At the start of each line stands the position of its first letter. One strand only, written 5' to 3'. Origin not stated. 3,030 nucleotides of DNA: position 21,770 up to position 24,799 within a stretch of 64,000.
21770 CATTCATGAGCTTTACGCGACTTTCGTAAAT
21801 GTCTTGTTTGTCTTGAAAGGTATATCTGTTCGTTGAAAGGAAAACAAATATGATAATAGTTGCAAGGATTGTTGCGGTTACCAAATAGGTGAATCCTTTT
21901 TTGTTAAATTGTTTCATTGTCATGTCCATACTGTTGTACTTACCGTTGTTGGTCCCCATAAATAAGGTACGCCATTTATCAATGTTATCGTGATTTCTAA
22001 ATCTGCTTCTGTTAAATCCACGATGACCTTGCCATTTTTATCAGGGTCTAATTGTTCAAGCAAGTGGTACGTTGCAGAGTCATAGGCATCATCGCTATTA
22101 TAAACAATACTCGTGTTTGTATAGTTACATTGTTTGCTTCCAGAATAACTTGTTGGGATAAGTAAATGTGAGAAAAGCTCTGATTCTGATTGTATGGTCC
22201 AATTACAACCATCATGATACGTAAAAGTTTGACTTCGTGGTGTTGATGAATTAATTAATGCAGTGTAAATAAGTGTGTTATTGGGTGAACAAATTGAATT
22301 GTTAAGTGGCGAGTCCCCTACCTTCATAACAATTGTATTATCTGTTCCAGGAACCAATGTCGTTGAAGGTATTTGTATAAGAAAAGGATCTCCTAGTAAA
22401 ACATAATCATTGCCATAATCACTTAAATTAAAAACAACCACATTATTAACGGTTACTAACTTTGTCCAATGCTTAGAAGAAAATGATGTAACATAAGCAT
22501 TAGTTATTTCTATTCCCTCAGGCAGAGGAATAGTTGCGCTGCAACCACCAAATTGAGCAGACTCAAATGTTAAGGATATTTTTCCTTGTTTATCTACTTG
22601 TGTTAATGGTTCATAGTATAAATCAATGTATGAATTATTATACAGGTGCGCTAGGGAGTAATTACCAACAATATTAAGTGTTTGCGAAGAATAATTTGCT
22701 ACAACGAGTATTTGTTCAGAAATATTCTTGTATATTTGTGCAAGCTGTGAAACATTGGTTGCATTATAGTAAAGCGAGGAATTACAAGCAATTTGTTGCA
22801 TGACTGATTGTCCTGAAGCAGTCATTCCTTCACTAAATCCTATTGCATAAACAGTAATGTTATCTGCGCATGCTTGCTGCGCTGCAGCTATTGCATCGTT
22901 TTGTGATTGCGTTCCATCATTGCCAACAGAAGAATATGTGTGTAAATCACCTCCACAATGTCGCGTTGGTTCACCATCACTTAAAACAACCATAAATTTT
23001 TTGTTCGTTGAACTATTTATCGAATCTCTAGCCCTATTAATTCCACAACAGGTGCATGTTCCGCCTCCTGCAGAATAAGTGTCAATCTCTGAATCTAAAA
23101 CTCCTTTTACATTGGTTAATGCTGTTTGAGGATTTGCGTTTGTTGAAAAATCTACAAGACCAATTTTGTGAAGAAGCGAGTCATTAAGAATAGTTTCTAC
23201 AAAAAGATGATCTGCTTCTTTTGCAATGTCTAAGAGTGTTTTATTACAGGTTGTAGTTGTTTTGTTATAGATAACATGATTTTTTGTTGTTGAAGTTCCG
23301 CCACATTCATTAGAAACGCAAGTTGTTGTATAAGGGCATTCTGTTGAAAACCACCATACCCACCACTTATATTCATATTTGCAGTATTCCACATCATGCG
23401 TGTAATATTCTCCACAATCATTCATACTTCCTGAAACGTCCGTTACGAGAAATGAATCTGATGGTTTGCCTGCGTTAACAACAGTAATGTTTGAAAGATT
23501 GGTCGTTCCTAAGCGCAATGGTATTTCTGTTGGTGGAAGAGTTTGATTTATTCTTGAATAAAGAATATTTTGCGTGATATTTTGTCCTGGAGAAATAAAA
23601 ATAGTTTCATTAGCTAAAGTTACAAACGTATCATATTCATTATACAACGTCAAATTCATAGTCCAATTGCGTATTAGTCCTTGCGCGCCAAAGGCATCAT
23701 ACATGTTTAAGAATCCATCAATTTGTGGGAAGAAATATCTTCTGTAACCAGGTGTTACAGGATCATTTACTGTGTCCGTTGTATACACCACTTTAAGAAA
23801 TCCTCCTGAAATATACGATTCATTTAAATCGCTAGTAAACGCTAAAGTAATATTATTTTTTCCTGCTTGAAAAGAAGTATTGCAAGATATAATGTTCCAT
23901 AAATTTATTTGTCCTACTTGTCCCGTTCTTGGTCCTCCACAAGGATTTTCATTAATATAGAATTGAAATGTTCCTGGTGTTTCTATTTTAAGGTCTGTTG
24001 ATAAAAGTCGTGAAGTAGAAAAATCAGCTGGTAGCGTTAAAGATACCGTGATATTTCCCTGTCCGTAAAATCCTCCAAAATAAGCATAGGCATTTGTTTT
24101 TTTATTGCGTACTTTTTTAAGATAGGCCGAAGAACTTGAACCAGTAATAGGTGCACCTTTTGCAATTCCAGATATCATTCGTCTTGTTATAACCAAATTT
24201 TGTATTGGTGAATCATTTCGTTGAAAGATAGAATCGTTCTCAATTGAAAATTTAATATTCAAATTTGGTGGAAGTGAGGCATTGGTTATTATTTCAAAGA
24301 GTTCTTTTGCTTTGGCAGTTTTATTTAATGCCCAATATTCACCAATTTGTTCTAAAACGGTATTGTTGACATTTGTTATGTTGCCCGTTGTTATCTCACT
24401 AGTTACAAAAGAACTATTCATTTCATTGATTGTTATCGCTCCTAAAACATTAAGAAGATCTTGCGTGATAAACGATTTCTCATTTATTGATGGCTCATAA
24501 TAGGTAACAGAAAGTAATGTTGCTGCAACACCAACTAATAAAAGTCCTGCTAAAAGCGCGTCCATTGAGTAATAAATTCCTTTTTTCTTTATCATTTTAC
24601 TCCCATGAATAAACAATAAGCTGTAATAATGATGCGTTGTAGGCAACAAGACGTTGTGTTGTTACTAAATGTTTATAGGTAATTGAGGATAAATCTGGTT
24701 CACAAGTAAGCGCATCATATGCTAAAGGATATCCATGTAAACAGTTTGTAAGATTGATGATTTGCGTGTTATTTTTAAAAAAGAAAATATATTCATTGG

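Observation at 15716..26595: Eleven-gene single-strand type-IV-pilus-like locus with a 909-aa vWA-domain pilin-like adhesin and heavy N-glycosylation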

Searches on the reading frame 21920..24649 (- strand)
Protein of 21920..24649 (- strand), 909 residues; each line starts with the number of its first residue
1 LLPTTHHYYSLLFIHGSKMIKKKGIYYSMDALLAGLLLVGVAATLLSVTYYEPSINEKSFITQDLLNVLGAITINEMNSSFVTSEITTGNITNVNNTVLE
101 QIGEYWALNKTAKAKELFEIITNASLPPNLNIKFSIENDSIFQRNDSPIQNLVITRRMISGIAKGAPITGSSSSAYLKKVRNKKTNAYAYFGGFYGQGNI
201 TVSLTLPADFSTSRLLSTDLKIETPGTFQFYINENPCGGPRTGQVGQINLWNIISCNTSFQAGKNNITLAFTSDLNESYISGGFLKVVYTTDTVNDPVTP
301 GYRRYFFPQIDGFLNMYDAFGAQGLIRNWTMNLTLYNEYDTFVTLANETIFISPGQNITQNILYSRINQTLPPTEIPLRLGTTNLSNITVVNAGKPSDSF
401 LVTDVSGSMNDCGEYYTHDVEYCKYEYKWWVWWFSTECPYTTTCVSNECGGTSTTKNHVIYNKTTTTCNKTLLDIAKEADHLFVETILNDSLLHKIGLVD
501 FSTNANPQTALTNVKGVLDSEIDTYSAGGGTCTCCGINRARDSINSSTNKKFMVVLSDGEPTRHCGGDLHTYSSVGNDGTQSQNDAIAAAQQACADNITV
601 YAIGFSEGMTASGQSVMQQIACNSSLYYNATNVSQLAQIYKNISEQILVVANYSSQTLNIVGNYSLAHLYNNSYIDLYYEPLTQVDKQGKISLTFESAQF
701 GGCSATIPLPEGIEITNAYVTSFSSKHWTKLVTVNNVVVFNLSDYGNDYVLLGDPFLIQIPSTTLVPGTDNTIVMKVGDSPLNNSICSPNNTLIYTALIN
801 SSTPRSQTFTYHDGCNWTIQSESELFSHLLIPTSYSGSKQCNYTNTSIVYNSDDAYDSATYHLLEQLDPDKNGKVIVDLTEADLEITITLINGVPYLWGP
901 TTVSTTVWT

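Call 3: search_protein_families(library=pfam, proteins=[window:21920-24649:-], max_evalue=0.1)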
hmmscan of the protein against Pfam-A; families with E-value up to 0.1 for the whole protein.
window:21920-24649:- (909 aa): 3 families
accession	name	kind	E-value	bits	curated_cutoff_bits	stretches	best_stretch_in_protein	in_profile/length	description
PF00092.34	VWA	-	1.8e-11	45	23.8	1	493-641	37-173/174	von Willebrand factor type A domain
PF13519.12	VWA_2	-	4.9e-06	27.6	27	1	469-560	17-107/107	von Willebrand factor type A domain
PF14699.12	hGDE_N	-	0.089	13.4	22.1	0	206-234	38-64/92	N-terminal domain from the human glycogen debranching enzyme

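Call 4: search_protein_families(library=ncbifam, proteins=[window:21920-24649:-], max_evalue=0.1)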
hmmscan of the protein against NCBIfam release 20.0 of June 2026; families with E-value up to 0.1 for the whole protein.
window:21920-24649:- (909 aa): 3 families
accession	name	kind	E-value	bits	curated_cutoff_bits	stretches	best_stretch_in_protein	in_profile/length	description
TIGR01897.1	cas_MJ1666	equivalog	0.021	14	110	1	843-880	97-135/417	CRISPR-associated CARF protein Csx1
TIGR03436.1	acidobact_VWFA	subfamily_domain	0.035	13.6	81.25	0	545-614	175-229/324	VWA domain-containing protein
NF010238.0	PRK13685.1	subfamily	0.079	12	432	0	466-647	112-298/335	hypothetical protein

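Call 8: find_homologous_proteins(query=window:21920-24595:-)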
Query window:21920-24595:- (891 aa): 167 proteins with E <= 0.001 among 8000 candidates; the best 120 are listed.
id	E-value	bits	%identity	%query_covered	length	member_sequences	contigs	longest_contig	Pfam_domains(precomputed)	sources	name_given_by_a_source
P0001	0.0e+0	1582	77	100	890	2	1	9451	PF00092.35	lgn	-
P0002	0.0e+0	1575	76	100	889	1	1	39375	PF00092.35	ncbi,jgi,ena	-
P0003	0.0e+0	1437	69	100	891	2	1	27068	PF00092.35,PF13519.13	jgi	jgi:hypothetical protein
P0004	0.0e+0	1326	66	100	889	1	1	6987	PF00092.35,PF13519.13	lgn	-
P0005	0.0e+0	1244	61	100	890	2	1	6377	PF00092.35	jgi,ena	-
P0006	0.0e+0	1244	60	100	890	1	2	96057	PF00092.35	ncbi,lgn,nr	ncbi:VWA domain-containing protein [Candidatus Woesearchaeota archaeon]|nr:VWA domain-containing pro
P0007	0.0e+0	1231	61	99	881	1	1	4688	PF00092.35,PF13519.13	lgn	-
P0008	0.0e+0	1224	61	99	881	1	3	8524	PF00092.35,PF13519.13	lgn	-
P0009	0.0e+0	1213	61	100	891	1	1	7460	PF00092.35,PF13519.13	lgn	-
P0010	0.0e+0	1211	60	100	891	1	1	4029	PF00092.35,PF13519.13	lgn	-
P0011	0.0e+0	1205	60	100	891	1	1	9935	PF00092.35,PF13519.13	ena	-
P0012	0.0e+0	1190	59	100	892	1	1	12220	PF00092.35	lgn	-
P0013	0.0e+0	1183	59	100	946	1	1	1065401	PF00092.35,PF13519.13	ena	-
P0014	0.0e+0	1183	58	100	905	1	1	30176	PF00092.35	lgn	-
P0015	0.0e+0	1181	59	100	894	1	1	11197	PF00092.35,PF13519.13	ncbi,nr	ncbi:MAG: VWA domain-containing protein [Nanoarchaeota archaeon]|nr:VWA domain-containing protein [N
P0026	0.0e+0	1069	54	100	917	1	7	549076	PF00092.35,PF13519.13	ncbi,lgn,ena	-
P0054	1.5e-260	885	48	100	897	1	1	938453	PF00092.35,PF13519.13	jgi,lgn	jgi:hypothetical protein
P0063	8.4e-248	843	44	100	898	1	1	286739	PF00092.35,PF13519.13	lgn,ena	-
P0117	9.2e-127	443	33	100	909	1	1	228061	-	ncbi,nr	ncbi:VWA domain-containing protein [Candidatus Woesearchaeota archaeon]|nr:VWA domain-containing pro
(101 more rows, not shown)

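Call 12: find_encoding_contigs(protein=P0013, flank=10000, max_places=2)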
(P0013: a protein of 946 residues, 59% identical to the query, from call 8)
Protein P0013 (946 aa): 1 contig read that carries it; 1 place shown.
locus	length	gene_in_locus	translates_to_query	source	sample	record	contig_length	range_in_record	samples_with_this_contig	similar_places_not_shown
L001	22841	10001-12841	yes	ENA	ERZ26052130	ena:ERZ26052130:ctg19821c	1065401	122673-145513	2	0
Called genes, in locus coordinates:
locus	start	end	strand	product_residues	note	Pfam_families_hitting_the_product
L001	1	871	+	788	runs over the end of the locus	PF03104:DNA_pol_B_exo1, PF00136:DNA_pol_B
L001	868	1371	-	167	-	-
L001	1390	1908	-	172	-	-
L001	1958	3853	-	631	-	PF17214:KH_TffA, PF16661:Lactamase_B_6, PF12706:Lactamase_B_2 (weak), PF10996:Beta-Casp, PF07521:RMMBL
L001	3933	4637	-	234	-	PF00227:Proteasome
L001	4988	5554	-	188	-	PF09339:HTH_IclR, PF00989:PAS, PF13188:PAS_8 (weak), PF13426:PAS_9, PF08447:PAS_3 (weak)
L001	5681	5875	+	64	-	PF04070:DUF378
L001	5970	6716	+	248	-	PF25084:LbH_EIF2B, PF25087:GMPPB_C (weak), PF00132:Hexapep (weak), PF25084:LbH_EIF2B (weak), PF00132:Hexapep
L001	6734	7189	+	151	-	PF00692:dUTPase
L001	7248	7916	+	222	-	-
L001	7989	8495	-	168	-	-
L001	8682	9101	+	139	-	-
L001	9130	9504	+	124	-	-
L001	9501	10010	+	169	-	-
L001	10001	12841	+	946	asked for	PF00092:VWA, PF13519:VWA_2 (weak)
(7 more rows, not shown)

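Call 13: find_encoding_contigs(protein=P0117, flank=10000, max_places=2)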
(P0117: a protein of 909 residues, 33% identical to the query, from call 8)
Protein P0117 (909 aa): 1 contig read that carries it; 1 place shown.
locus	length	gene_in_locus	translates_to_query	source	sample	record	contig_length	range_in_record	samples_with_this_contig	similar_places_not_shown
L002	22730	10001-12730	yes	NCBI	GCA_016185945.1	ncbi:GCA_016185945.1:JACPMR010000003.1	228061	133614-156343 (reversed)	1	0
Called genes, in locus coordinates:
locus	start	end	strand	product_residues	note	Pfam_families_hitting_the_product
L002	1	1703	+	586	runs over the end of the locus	PF05362:Lon_C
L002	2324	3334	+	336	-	PF11495:TrmB_EBD_N (faint), PF00614:PLDc (faint), PF13091:PLDc_2, PF07894:SACK1 (faint), PF13091:PLDc_2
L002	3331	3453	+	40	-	PF13091:PLDc_2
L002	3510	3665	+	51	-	-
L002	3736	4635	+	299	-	PF00294:PfkB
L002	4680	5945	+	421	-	PF05221:AdoHcyase, PF02826:2-Hacid_dh_C, PF00670:AdoHcyase_NAD, PF07991:KARI_N (weak)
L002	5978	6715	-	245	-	PF06745:ATPase, PF07088:GvpD_P-loop (weak)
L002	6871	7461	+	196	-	PF06745:ATPase (weak), PF24336:DUF7504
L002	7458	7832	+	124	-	-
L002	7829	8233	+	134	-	-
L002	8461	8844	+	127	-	-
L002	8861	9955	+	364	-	-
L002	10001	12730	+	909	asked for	-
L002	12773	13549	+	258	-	-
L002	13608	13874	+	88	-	-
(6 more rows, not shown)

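Call 29: search_solved_structures(query=A1, max_evalue=1, show_alignments=2)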
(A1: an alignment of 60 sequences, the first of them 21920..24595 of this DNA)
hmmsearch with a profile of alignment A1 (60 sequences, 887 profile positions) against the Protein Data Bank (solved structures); distinct sequences matched with E-value up to 1: 9.
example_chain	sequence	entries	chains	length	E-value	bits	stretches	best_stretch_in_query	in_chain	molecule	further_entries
6tnj_A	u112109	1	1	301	1.9e-14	55.9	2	450-551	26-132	Minor fimbrium subunit Mfa5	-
6to1_A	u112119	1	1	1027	4.7e-13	51.2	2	449-550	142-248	Minor fimbrium subunit Mfa5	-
4rck_A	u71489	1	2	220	2.4e-11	45.5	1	459-621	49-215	Hypothetical membrane spanning protein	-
7b7p_A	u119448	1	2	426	7e-06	27.5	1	445-629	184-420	Type IV pilus biogenesis protein PilB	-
8s05_A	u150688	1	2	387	0.00022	22.6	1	458-542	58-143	Conserved protein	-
5vfp_b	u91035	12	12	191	0.012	16.8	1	459-534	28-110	26S proteasome non-ATPase regulatory subunit 4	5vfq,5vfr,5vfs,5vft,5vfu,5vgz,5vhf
12bm_b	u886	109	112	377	0.049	14.8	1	459-534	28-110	RPN10 | 26S proteasome non-ATPase regulatory subunit 4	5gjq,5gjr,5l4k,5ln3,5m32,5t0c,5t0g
6epc_W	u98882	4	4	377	0.049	14.8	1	459-534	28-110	26S proteasome subunit S5a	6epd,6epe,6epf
9no5_A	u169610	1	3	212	0.13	13.3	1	451-593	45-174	Putative secreted protein, hemolysin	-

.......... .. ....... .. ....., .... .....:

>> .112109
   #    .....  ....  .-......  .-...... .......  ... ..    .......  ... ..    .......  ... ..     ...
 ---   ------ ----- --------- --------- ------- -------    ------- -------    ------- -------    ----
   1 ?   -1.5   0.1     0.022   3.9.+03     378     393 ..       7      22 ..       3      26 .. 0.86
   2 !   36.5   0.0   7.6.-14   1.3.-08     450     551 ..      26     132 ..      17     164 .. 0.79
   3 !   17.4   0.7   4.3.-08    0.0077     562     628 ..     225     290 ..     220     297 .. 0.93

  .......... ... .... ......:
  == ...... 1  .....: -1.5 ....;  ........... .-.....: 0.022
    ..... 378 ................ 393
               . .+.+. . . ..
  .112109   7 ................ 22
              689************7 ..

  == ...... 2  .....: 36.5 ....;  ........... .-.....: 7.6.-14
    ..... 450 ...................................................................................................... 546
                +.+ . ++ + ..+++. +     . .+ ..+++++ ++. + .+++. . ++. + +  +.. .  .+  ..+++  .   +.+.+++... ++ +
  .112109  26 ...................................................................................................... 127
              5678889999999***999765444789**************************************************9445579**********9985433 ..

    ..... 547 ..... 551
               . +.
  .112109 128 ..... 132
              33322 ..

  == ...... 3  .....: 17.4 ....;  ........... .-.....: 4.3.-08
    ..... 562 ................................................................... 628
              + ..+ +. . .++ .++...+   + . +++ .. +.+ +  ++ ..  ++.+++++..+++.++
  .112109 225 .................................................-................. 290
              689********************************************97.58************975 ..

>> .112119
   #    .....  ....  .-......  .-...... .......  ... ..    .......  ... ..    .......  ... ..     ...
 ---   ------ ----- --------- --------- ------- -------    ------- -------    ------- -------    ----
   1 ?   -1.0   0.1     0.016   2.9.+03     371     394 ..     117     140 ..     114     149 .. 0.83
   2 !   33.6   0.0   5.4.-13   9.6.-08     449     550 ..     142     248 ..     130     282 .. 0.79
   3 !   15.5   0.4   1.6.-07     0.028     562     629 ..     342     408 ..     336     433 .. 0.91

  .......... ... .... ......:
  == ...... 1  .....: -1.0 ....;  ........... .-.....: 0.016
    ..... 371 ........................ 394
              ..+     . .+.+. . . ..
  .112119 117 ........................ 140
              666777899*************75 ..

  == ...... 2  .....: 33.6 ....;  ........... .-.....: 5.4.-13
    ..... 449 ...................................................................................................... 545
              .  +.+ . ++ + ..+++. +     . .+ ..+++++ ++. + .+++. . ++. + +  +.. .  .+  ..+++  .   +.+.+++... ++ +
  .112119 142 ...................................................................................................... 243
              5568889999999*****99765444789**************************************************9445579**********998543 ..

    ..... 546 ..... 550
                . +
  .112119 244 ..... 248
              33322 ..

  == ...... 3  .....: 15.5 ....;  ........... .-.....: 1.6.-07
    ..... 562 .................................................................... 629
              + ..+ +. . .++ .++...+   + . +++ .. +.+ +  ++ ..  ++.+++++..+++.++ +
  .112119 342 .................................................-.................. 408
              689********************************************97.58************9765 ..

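Call 37: predict_structure(alignment_id=A1)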
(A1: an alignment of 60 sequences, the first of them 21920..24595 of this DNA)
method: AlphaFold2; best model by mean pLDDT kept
length: 891 residues; sequences in the alignment: 60
mean_pLDDT: 86.4   pTM: 0.63
mean pLDDT of the five models: 86.4, 86.4, 86.0, 85.0, 82.9
residues with pLDDT >= 90: 386; 70-90: 453; 50-70: 40; < 50: 12
segments of 3 or more residues with pLDDT < 50: 33-39, 373-375
pLDDT, mean of each block of 10 residues (from residue 1): 60 81 77 47 80 88 88 85 88 89 80 86 84 81 76 86 91 87 95 93 94 94 89 94 96 89 94 87 92 92 93 95 88 87 93 90 77 61 92 84 88 86 84 84 84 90 88 82 89 89 91 92 89 91 86 87 91 90 88 88 86 80 79 67 78 94 87 92 88 92 89 94 87 87 93 93 81 93 88 89 90 89 94 92 92 90 83 68 83 72
secondary structure, 60 per line:
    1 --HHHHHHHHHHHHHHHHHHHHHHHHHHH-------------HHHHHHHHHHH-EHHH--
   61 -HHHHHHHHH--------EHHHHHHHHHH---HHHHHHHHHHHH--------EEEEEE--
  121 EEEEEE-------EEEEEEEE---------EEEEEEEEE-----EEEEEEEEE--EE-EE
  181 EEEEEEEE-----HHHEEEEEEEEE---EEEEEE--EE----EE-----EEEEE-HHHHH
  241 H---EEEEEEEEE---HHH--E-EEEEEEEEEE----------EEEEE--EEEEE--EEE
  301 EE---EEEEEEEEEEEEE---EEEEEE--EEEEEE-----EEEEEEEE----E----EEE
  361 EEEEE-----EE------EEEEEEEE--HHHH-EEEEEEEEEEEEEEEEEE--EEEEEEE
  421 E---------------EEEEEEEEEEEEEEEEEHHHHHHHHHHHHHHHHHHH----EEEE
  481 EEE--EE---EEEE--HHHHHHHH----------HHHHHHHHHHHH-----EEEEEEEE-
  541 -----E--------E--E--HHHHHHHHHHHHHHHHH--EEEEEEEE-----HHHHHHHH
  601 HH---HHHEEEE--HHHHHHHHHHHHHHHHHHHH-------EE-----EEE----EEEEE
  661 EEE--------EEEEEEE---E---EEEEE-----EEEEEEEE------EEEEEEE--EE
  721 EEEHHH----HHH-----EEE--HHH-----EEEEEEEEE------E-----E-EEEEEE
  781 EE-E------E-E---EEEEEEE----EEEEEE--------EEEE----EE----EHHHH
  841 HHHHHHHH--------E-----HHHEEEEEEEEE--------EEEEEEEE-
elements in order (helices of 4 or more, strands of 3 or more residues): H3-29 H43-53 H62-70 H80-89 H93-104 E113-118 E121-126 E134-141 E151-159 E165-173 E179-188 E197-205 E209-214 E230-234 H236-241 E245-253 E264-273 E284-288 E291-295 E298-302 E306-318 E322-327 E330-335 E341-348 E358-365 E379-386 H389-392 E394-411 E414-421 E437-453 H454-472 E477-483 E491-494 H497-504 H515-526 E532-539 H561-577 E580-587 H593-602 E609-612 H615-634 E649-651 E656-663 E672-678 E686-690 E696-703 E710-716 E719-723 E739-741 E752-760 E775-782 E797-803 E808-813 E822-825 H837-848 E866-874 E883-890
